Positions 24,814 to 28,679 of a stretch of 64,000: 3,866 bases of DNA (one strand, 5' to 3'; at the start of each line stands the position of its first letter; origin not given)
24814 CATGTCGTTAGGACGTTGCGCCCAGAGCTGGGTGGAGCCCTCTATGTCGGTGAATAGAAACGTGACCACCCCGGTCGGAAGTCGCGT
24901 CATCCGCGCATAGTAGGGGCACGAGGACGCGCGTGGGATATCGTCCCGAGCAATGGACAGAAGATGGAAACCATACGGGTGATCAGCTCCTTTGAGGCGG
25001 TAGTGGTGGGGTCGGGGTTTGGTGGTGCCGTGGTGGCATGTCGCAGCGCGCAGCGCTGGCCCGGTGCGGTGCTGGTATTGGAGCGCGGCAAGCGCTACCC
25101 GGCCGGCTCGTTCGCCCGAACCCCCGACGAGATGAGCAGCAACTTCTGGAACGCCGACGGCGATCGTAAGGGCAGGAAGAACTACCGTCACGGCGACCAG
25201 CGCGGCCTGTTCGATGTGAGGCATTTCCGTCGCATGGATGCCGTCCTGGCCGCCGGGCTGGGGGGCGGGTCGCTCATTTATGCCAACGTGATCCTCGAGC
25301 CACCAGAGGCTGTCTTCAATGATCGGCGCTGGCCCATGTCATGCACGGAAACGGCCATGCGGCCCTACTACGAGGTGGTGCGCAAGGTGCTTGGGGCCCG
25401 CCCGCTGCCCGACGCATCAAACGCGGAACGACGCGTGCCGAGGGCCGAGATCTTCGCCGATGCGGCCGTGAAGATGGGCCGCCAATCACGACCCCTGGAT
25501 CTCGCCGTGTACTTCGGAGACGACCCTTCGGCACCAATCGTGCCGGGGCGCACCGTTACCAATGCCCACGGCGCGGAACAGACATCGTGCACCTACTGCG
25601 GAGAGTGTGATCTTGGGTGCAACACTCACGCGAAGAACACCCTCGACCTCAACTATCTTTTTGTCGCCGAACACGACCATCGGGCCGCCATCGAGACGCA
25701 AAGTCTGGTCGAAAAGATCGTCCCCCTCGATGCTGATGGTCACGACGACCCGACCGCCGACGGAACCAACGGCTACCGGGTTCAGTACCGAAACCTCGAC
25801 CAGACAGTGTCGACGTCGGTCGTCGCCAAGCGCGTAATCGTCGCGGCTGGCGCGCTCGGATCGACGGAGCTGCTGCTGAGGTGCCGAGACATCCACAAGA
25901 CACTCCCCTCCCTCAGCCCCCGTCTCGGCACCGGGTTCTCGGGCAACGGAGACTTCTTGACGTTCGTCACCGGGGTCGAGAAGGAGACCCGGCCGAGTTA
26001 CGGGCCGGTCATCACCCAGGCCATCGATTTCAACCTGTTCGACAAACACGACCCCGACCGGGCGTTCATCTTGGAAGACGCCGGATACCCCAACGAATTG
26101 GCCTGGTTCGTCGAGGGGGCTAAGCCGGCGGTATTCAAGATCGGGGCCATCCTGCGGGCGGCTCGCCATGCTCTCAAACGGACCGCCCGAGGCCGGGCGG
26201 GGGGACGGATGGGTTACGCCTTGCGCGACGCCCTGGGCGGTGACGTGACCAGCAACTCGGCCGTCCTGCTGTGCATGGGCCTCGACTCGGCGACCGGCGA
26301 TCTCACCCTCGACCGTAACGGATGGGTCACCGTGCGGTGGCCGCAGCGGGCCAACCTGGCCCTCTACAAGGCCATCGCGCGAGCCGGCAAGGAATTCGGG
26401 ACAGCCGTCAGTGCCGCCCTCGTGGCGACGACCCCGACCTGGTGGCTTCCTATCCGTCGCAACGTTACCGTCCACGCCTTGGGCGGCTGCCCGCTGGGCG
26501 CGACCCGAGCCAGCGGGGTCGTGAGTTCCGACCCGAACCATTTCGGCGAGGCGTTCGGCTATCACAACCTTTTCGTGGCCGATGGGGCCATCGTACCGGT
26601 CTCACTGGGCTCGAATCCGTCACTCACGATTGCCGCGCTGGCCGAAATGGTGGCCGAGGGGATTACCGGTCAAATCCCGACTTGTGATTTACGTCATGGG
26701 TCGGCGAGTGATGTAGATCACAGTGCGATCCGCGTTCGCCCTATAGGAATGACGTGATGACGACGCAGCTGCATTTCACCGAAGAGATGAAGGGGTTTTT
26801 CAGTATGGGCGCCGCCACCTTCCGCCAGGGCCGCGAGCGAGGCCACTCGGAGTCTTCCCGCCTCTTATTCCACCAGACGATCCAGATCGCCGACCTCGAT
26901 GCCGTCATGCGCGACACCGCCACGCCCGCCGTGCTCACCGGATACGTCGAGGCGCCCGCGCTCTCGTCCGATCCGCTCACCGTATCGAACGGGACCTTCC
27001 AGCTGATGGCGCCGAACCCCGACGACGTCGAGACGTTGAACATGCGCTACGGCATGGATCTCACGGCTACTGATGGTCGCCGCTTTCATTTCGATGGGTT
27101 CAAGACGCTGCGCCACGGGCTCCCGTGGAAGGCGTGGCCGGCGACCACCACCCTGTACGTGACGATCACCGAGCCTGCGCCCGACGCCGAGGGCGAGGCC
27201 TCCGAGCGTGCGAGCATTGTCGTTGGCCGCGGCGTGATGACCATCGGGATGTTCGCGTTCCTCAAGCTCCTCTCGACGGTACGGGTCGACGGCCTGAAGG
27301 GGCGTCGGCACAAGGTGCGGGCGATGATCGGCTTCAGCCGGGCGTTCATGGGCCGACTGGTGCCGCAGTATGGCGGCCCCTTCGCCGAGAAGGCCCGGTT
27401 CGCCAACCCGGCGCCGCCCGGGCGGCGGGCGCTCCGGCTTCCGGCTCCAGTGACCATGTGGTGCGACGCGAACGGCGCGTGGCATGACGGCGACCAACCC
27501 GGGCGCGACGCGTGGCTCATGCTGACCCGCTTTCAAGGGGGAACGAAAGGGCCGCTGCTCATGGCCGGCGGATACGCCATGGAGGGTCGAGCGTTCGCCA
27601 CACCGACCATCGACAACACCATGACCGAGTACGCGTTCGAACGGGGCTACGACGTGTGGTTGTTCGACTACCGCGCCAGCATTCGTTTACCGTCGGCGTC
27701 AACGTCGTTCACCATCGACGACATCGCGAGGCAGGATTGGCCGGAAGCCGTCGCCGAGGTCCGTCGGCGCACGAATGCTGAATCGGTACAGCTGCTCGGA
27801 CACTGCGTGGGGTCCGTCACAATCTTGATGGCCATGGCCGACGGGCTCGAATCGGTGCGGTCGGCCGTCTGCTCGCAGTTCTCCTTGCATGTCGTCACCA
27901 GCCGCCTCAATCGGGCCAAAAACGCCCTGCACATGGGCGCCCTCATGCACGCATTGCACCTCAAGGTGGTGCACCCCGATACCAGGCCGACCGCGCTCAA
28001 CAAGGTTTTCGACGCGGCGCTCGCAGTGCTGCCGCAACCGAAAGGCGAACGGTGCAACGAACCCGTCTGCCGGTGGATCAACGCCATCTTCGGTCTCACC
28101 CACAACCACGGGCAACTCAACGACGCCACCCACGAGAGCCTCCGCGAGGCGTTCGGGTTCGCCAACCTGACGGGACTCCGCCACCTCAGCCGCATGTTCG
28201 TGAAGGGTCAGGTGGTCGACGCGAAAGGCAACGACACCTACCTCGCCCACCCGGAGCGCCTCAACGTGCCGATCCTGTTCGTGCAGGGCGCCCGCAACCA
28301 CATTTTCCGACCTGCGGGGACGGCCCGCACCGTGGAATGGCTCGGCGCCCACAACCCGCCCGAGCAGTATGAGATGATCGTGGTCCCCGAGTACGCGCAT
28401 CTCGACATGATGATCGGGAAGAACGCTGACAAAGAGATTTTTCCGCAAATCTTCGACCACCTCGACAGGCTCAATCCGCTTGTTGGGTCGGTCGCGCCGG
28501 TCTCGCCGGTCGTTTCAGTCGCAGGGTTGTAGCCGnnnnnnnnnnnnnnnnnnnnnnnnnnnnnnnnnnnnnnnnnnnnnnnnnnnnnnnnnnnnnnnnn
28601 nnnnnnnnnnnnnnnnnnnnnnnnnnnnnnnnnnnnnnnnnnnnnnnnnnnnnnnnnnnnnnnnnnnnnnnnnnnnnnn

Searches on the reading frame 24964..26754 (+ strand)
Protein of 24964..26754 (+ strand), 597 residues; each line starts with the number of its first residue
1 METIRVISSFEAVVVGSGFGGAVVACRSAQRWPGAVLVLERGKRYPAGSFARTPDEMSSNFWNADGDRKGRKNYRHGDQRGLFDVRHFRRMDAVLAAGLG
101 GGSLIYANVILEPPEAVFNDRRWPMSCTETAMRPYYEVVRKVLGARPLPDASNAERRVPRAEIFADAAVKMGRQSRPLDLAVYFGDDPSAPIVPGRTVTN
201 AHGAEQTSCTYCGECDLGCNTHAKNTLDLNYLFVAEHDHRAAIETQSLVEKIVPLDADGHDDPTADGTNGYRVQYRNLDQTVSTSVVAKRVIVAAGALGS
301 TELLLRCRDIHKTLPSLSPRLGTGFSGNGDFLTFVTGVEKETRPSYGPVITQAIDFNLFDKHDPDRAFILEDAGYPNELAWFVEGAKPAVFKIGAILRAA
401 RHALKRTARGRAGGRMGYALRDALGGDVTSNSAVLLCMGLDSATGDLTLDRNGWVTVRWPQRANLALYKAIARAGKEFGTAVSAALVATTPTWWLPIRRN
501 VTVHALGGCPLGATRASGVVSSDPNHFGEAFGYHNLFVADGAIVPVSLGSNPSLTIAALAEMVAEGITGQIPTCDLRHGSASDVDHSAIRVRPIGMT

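Call 13: search_protein_families(library=pfam, proteins=[window:24964-26754:+], max_evalue=0.001)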
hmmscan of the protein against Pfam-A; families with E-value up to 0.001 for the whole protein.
window:24964-26754:+ (597 aa): 2 families
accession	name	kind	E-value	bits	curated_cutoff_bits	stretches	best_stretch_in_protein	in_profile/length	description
PF00732.25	GMC_oxred_N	-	5.3e-13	49.7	23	1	206-306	108-199/218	GMC oxidoreductase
PF05199.19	GMC_oxred_C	-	6.5e-12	46.6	24.6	1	489-560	70-139/139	GMC oxidoreductase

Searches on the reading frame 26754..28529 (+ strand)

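Call 13: search_protein_families(library=pfam, proteins=[window:26754-28529:+], max_evalue=0.001)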
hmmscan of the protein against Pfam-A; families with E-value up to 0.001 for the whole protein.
window:26754-28529:+ (592 aa): 2 families
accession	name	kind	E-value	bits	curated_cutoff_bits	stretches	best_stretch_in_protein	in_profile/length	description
PF00561.26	Abhydrolase_1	-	7.7e-08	32.7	25.8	1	294-374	22-100/245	alpha/beta hydrolase fold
PF12146.15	Hydrolase_4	-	5.6e-05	23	27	0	292-374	25-107/239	Serine aminopeptidase, S33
